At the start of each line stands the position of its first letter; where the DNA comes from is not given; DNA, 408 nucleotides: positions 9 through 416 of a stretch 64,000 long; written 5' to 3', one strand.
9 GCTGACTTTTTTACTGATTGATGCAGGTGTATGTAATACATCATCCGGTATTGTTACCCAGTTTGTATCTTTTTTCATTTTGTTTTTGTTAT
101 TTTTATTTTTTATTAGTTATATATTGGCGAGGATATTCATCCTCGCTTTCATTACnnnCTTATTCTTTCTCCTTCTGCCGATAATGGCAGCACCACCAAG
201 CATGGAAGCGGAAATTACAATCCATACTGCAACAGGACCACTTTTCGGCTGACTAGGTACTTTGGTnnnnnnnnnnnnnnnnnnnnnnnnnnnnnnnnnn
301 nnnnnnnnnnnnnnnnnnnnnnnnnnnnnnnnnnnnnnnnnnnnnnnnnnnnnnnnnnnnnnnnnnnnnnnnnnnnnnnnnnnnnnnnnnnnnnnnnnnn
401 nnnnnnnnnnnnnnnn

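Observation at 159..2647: Shared non-canonical C-terminal sorting signal: (V/I)P-x-QP-x-x-GP + TM helix + GR(R/K)(R/K)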

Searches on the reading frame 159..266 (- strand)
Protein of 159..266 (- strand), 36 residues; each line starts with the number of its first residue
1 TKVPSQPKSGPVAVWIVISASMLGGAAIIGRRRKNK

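Call 3: search_protein_families(library=ncbifam, proteins=[window:159-266:-], max_evalue=10)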
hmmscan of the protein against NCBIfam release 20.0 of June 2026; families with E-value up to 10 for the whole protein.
seq(36 aa): 1 family
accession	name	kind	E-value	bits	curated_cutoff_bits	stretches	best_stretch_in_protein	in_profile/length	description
TIGR01167.1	LPXTG_anchor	domain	0.0017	18.9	15.9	1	11-36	11-34/34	LPXTG cell wall anchor domain-containing protein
